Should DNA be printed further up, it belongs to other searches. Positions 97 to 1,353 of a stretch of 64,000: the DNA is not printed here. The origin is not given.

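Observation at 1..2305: ApbE flavinylation module whose likely substrate is a disordered membrane tether, not a folded FMN-binding domain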

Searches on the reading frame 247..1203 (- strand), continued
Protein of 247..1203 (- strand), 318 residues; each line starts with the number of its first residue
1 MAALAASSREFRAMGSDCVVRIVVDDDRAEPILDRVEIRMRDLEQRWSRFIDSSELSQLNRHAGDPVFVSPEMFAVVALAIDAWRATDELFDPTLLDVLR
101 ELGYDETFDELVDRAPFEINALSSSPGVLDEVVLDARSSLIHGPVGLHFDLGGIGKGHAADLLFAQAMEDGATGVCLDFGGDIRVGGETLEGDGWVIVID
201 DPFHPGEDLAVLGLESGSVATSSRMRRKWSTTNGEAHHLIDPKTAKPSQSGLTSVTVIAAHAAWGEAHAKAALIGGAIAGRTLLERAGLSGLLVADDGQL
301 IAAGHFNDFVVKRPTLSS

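Call 27: find_encoding_contigs(protein=P0073, flank=4000, max_places=1)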
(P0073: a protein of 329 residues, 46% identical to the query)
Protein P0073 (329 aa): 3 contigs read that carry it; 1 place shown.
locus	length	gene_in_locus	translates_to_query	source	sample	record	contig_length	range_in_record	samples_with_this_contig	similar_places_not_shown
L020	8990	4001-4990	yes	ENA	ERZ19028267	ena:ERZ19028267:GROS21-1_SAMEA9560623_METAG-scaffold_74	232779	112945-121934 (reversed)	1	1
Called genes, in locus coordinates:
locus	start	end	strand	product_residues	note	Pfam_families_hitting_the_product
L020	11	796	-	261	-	PF00582:Usp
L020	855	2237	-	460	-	PF02743:dCache_1 (faint), PF16736:sCache_like (weak), PF00672:HAMP, PF00512:HisKA, PF02518:HATPase_c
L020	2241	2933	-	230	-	PF00072:Response_reg, PF00486:Trans_reg_C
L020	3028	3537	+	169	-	-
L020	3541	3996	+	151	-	-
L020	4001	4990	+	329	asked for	PF02424:ApbE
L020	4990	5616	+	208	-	PF01794:Ferric_reduct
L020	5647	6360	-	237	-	PF00378:ECH_1, PF16113:ECH_2 (weak)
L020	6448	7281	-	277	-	PF22845:DUF3097_N, PF11296:DUF3097_C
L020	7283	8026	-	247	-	PF00005:ABC_tran, PF13304:AAA_21 (weak)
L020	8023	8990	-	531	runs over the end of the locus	-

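Call 28: find_encoding_contigs(protein=P0101, flank=4000, max_places=1)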
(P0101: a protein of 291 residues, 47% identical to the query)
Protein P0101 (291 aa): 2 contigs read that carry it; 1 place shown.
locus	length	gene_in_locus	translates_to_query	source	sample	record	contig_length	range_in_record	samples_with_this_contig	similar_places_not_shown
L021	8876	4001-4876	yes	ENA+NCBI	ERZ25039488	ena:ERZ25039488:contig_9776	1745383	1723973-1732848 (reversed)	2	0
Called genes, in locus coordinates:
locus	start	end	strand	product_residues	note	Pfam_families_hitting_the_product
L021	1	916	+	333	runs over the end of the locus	PF13641:Glyco_tranf_2_3, PF00535:Glycos_transf_2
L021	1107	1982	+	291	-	-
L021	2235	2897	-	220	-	PF03588:Leu_Phe_trans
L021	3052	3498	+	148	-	-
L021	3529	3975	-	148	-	-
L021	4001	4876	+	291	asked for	PF02424:ApbE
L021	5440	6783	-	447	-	PF00672:HAMP, PF00512:HisKA (weak), PF02518:HATPase_c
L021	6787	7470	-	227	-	PF00072:Response_reg, PF00486:Trans_reg_C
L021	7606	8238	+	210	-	-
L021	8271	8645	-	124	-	PF00725:3HCDH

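Call 29: find_encoding_contigs(protein=P0111, flank=4000, max_places=1)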
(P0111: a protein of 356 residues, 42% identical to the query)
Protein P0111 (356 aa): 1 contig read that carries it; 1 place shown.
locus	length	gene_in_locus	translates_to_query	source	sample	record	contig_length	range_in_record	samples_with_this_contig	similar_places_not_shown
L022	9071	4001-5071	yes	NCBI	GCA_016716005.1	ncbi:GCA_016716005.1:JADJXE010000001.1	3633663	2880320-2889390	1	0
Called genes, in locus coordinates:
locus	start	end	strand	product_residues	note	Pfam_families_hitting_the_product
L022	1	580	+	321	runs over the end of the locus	PF00248:Aldo_ket_red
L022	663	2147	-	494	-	PF00672:HAMP, PF00512:HisKA, PF02518:HATPase_c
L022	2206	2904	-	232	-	PF00072:Response_reg, PF00486:Trans_reg_C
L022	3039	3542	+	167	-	-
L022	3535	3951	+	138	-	-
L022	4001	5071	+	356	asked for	PF02424:ApbE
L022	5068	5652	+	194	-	PF01794:Ferric_reduct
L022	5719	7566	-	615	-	PF13520:AA_permease_2, PF02705:K_trans (weak)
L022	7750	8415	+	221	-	PF02254:TrkA_N, PF03807:F420_oxidored (faint), PF13241:NAD_binding_7 (weak)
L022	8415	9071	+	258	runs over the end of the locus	PF02254:TrkA_N, PF02080:TrkA_C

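Call 36: search_solved_structures(query=window:250-1203:-, max_evalue=0.00001, show_alignments=3)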
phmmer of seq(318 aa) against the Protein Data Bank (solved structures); distinct sequences matched with E-value up to 0.00001: 13.
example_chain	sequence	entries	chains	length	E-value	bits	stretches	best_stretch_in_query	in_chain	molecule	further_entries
1vrm_A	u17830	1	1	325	8.2e-26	94.2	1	14-285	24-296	hypothetical protein TM1553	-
7esa_A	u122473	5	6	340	1.1e-19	74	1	18-296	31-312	FAD:protein FMN transferase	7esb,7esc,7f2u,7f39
3pnd_A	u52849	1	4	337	7.5e-19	71.3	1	4-299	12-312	Thiamine biosynthesis lipoprotein ApbE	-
4xgw_A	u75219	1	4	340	7e-18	68.1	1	24-302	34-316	FAD:protein FMN transferase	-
2o18_A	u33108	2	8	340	2.6e-17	66.3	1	24-302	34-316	Thiamine biosynthesis lipoprotein apbE | FAD:protein FMN transferase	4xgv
6nxi_A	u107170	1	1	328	9e-17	64.5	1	36-310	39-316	FAD:protein FMN transferase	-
4xgx_A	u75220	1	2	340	1.4e-16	63.9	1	24-302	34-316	FAD:protein FMN transferase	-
6nxj_A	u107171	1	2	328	1.9e-15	60.1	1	36-310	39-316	FAD:protein FMN transferase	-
5mgy_H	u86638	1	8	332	1.2e-14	57.5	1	13-300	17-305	FAD:protein FMN transferase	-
4xdt_A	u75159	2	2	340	1.7e-14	57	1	8-304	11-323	FAD:protein FMN transferase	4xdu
4ifu_A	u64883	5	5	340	1.1e-13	54.3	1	8-304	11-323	FAD:protein FMN transferase | Thiamine biosynthesis lipoprotein ApbE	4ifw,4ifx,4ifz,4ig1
7mgt_A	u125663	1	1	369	1.5e-13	53.9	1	8-304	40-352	FAD:protein FMN transferase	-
4xdr_A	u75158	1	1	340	2.8e-13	53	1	8-304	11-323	FAD:protein FMN transferase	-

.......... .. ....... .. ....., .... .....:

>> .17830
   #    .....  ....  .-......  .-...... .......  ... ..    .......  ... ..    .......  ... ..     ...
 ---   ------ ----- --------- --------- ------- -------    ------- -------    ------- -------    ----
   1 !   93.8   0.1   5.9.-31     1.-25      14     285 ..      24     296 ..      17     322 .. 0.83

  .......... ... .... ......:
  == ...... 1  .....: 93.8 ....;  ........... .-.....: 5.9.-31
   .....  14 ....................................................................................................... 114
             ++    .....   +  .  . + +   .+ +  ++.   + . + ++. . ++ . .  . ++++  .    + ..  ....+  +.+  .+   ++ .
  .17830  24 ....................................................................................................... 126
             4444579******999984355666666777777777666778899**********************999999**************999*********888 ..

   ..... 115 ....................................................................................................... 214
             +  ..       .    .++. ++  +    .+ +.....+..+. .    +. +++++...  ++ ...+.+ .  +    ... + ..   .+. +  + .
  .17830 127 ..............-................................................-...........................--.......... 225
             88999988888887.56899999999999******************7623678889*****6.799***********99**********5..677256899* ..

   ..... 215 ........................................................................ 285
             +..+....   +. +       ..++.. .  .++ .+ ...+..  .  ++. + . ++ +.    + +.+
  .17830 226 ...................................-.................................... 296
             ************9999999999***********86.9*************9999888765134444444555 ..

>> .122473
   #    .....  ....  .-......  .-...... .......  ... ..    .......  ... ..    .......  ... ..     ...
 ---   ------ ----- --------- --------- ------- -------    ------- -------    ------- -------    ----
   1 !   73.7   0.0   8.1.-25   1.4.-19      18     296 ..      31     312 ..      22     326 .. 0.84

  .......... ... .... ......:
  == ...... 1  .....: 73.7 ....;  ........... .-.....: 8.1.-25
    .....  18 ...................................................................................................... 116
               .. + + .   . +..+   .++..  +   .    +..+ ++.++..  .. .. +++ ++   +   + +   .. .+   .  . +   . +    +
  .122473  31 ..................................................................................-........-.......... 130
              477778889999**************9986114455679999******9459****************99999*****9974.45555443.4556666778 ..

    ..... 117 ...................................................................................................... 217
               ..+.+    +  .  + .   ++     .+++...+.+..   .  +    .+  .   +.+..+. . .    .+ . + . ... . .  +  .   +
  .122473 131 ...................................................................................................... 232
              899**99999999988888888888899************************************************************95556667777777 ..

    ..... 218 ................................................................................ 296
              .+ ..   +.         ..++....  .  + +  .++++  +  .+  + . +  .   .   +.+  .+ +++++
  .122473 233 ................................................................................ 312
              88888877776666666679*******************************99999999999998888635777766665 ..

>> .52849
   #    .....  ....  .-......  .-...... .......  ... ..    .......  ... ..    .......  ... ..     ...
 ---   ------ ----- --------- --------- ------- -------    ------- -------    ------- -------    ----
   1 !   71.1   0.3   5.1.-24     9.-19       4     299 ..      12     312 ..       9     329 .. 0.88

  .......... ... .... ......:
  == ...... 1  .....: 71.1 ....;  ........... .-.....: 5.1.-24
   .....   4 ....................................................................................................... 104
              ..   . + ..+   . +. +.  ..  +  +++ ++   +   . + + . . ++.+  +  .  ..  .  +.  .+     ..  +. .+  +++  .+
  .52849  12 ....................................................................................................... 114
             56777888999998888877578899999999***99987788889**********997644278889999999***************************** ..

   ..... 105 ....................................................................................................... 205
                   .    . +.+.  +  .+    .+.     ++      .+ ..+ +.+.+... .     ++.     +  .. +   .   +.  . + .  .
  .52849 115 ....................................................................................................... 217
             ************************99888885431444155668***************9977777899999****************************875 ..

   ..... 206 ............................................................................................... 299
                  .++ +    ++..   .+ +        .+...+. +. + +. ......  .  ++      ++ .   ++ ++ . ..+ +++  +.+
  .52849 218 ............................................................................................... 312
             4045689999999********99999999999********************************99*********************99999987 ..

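Call 54: search_protein_families(library=ncbifam, max_evalue=0.01, proteins=[window:247-1203:-, L001:10985-11581:+])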
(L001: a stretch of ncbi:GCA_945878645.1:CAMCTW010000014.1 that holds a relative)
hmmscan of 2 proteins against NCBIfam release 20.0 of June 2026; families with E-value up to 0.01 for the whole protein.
window:247-1203:- (318 aa): 1 family
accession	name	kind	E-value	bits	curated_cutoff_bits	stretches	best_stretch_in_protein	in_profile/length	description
NF007774.0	PRK10461.1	equivalog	6.4e-21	74.6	498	1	10-300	38-333/351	FAD:protein FMN transferase ApbE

L001:10985-11581:+ (198 aa): 2 families
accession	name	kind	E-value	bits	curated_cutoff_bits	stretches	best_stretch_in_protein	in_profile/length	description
NF040998.1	MamZ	equivalog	5.4e-06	25.1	650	1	34-163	485-608/633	magnetosome biogenesis transporter MamZ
NF003831.1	PRK05419.1-2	equivalog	0.0018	17.8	130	1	16-172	47-187/212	protein-methionine-sulfoxide reductase heme-binding subunit MsrQ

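Call 76: search_protein_families(library=pfam, max_evalue=0.01, proteins=[L015:547-1029:-, L015:1263-2297:-, L015:2242-2934:-, L015:2971-3870:+, L015:3867-4472:+, L015:4481-5182:+, L015:5662-6192:-])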
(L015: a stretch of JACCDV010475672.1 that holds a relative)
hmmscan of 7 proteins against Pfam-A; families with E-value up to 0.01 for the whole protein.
L015:547-1029:- (160 aa): 0 families

L015:1263-2297:- (344 aa): 5 families
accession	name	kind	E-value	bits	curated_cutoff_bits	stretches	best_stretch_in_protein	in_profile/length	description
PF02518.31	HATPase_c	-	1.6e-29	103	26.4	1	232-341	3-109/111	Histidine kinase-, DNA gyrase B-, and HSP90-like ATPase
PF00512.31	HisKA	-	1.3e-12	48.1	26.9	1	121-184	2-64/66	His Kinase A (phospho-acceptor) domain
PF14501.12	HATPase_c_5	-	3.8e-06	27.2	22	1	235-328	6-91/102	GHKL domain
PF13581.12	HATPase_c_2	-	4.9e-06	27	27.4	1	229-338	30-126/127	Histidine kinase-like ATPase domain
PF13589.12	HATPase_c_3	-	2.6e-05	24.7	25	1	237-309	5-77/137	Histidine kinase-, DNA gyrase B-, and HSP90-like ATPase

L015:2242-2934:- (230 aa): 3 families
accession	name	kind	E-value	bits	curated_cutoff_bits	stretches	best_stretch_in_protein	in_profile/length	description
PF00072.30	Response_reg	-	3.3e-28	98.5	30.2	1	11-120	1-110/111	Response regulator receiver domain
PF00486.34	Trans_reg_C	-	3.4e-26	91.6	26.2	1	153-227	1-77/77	Transcriptional regulatory protein, C terminal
PF21695.3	GlnR_1st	-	0.0065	16.8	27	1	27-121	18-108/111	Transcription regulator GlnR, N-terminal domain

L015:2971-3870:+ (299 aa): 1 family
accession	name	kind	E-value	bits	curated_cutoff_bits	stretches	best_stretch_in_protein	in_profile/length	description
PF02424.20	ApbE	-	4.6e-41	141.5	25.6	1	11-277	1-256/266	ApbE family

L015:3867-4472:+ (201 aa): 0 families

L015:4481-5182:+ (233 aa): 3 families
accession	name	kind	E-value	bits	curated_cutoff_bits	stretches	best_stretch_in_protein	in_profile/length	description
PF00970.30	FAD_binding_6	-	7.1e-10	39.6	21.1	1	10-100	3-95/99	Oxidoreductase FAD-binding domain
PF00175.26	NAD_binding_1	-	7.1e-09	36.7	22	1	118-207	5-101/109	Oxidoreductase NAD-binding domain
PF08476.15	VD10_N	-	0.00048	20.2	25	1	156-179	6-29/43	Viral D10 N-terminal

L015:5662-6192:- (176 aa): 1 family
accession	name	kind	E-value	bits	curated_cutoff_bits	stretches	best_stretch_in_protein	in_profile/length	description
PF01931.24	NTPase_I-T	-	1.3e-42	145.9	25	1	7-168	1-160/162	Protein of unknown function DUF84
